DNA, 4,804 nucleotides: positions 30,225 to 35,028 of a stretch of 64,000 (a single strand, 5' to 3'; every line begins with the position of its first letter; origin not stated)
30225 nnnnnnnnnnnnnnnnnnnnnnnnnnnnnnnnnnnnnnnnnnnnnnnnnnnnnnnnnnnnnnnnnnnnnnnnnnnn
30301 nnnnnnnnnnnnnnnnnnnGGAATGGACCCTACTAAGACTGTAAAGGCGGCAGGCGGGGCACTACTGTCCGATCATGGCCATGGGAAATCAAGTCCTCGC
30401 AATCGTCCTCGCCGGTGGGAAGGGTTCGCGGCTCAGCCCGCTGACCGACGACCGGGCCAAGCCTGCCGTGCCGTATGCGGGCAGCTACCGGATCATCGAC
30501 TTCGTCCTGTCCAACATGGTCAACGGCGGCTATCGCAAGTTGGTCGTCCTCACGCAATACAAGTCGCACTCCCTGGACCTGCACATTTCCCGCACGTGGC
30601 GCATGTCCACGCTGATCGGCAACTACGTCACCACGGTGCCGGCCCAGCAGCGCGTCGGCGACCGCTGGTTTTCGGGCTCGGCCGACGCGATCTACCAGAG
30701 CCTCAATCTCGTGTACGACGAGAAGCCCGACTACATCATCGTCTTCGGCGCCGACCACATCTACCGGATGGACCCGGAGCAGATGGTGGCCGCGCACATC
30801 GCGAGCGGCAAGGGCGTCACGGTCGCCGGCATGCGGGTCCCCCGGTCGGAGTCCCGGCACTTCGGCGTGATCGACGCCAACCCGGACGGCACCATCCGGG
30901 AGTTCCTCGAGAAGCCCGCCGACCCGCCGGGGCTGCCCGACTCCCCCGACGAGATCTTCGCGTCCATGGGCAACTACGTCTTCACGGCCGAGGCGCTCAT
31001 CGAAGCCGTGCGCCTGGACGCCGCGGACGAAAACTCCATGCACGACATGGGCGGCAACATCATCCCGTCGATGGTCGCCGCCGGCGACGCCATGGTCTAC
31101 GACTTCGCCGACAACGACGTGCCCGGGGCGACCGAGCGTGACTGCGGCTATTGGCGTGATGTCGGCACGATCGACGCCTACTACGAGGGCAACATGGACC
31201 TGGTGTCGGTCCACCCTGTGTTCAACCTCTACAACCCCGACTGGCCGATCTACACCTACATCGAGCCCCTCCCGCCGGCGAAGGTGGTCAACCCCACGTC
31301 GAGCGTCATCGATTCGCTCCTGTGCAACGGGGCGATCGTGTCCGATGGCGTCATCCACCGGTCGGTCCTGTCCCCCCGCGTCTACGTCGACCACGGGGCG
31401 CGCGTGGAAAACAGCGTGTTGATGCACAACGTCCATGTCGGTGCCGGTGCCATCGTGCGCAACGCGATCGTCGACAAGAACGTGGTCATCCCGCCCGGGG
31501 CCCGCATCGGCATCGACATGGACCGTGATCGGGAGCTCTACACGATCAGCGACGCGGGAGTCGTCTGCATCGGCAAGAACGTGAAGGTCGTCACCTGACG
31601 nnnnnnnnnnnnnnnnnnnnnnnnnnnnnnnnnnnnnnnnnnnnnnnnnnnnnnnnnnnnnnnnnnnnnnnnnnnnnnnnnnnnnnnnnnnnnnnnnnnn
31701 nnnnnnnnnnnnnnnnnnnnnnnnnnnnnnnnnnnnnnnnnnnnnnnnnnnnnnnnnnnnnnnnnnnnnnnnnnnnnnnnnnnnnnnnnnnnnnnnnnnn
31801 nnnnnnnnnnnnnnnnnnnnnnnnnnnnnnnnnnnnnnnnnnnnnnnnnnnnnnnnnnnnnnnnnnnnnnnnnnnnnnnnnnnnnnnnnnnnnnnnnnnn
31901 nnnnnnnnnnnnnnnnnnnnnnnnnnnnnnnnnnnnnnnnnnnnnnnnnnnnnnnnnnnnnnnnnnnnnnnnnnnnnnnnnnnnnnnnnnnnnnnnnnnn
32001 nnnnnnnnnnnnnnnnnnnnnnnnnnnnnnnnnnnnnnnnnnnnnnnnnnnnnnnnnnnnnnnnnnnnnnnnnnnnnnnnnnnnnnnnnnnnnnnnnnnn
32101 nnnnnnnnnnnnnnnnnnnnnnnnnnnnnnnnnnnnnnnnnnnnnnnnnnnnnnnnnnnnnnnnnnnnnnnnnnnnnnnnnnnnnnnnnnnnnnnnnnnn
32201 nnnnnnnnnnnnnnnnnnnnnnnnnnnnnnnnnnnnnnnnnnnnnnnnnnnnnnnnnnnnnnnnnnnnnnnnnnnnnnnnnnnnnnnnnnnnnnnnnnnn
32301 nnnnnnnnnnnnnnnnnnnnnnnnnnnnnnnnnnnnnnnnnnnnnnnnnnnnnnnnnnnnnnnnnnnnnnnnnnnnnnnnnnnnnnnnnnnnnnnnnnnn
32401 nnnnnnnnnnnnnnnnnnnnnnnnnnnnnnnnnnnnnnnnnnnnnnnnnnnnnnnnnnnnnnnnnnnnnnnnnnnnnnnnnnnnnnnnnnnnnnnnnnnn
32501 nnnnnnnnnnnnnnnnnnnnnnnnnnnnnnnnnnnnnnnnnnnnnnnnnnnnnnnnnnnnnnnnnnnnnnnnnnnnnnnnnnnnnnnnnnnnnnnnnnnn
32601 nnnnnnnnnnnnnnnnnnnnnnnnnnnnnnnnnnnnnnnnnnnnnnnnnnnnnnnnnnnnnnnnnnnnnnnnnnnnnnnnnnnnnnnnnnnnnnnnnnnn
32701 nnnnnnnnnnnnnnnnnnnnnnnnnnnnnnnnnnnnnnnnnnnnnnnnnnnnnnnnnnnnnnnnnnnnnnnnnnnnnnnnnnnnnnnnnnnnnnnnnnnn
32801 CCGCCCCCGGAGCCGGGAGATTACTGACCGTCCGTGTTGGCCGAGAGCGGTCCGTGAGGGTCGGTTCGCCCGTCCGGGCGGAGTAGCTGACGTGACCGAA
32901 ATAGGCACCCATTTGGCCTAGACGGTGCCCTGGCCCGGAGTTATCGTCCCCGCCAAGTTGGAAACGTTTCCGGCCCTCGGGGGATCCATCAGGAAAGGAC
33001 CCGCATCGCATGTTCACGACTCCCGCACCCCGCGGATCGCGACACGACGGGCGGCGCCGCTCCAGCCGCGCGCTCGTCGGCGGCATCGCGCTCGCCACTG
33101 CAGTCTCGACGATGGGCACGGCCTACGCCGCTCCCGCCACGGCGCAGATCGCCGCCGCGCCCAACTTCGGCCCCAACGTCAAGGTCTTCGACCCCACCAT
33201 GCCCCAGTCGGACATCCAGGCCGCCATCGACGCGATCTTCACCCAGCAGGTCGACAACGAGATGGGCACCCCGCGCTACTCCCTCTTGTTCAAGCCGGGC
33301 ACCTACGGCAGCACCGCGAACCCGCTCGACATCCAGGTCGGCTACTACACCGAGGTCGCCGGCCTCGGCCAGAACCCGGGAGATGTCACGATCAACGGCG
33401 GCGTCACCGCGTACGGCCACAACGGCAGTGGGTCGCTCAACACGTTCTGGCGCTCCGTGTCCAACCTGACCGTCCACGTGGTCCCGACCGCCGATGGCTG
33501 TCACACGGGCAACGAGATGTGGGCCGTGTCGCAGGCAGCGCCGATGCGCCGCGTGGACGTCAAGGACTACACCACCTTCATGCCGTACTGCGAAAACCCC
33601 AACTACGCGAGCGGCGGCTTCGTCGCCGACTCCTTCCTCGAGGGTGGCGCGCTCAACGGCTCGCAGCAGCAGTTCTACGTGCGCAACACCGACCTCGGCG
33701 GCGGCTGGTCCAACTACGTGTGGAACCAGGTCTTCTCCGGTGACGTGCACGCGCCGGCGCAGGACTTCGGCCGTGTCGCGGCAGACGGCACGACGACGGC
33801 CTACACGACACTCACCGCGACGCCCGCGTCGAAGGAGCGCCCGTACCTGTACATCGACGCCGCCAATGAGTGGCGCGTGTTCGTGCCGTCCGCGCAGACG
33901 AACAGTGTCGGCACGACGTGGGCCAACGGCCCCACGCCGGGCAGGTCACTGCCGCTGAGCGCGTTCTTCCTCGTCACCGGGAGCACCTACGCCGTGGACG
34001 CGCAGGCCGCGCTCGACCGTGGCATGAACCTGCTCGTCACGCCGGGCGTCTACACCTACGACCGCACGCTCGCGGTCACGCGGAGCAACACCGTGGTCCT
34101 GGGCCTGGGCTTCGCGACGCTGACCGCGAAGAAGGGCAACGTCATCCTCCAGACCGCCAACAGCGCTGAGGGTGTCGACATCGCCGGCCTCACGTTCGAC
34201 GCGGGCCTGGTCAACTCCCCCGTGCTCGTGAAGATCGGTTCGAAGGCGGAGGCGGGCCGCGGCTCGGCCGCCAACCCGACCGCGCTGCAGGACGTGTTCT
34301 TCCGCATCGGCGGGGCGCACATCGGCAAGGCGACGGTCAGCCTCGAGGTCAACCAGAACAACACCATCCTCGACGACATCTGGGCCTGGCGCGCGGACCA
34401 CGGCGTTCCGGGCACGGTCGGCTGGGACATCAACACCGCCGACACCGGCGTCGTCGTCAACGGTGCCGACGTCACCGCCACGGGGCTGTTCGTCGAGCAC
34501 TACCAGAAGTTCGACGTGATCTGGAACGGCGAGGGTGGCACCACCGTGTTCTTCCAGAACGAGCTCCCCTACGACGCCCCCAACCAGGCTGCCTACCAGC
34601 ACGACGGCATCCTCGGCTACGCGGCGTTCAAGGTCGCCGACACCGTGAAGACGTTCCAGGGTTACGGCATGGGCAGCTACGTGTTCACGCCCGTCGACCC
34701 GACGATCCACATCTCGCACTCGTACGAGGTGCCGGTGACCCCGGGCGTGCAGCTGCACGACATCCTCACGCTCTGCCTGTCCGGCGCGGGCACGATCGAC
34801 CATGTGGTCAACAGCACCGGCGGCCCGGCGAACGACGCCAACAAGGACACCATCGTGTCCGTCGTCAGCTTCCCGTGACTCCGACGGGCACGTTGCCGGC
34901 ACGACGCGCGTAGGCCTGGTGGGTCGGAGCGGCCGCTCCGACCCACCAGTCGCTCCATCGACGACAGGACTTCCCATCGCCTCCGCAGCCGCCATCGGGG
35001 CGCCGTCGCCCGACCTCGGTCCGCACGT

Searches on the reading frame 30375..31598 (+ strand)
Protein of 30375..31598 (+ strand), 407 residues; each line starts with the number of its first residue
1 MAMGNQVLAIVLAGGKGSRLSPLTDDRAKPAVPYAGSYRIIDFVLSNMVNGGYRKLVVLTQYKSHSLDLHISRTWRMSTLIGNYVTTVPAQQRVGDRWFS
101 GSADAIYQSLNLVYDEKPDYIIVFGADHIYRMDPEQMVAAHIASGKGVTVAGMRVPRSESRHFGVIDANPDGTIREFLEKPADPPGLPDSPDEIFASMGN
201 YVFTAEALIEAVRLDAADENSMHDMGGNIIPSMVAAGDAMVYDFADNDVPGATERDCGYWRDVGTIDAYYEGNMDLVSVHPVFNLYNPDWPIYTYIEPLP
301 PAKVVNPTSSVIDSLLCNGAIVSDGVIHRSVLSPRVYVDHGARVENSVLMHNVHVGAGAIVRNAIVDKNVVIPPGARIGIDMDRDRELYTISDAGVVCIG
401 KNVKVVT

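Call 8: search_protein_families(library=pfam, proteins=[window:30375-31598:+])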
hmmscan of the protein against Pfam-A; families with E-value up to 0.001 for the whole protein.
window:30375-31598:+ (407 aa): 6 families
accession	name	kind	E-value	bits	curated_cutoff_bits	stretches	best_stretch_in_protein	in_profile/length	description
PF00483.29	NTP_transferase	-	1.7e-63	214.9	21.2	1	9-276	2-242/245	Nucleotidyl transferase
PF24894.1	Hexapep_GlmU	-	2.3e-30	105.2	23.3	1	300-399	1-104/104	GlmU-like, C-terminal hexapeptide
PF25247.1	LbH_GLGC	-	3.3e-11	43.7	27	2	299-350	3-52/135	GLGC left-handed parallel beta-helix domain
PF25084.1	LbH_EIF2B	-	7.8e-08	32.7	54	1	320-378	29-87/105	EIF2B subunit epsilon LbH domain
PF12804.13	NTP_transf_3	-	7.1e-05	23.5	27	1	9-151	1-121/160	MobA-like NTP transferase domain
PF07959.18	Fucose_pyrophosphorylase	-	0.00014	21.3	34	0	322-373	282-336/418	Fucose pyrophosphorylase domain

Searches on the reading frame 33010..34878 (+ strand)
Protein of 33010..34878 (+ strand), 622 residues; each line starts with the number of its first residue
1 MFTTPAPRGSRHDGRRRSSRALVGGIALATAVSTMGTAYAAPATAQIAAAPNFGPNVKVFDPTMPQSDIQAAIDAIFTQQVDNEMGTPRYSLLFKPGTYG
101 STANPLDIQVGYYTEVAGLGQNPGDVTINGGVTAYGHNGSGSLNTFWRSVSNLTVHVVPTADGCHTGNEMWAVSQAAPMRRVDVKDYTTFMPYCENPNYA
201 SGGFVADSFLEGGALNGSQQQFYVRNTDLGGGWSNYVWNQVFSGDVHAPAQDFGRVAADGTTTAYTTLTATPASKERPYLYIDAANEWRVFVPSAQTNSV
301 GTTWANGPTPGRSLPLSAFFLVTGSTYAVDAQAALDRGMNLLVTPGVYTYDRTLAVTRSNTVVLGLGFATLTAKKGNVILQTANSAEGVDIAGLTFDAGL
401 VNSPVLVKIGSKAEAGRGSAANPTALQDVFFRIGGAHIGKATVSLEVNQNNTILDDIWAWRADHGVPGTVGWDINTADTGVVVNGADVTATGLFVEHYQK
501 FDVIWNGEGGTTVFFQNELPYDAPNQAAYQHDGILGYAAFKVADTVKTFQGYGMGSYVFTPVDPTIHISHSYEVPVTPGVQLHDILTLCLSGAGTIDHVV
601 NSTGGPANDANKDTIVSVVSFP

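Call 8: search_protein_families(library=pfam, proteins=[window:33010-34878:+])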
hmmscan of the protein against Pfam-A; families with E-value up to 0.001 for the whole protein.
window:33010-34878:+ (622 aa): 1 family
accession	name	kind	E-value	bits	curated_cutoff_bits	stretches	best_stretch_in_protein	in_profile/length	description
PF12708.12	Pect-lyase_RHGA_epim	-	2.5e-05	24.6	27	1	92-227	37-181/213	Rhamnogalacturonase A/epimerase, pectate lyase-like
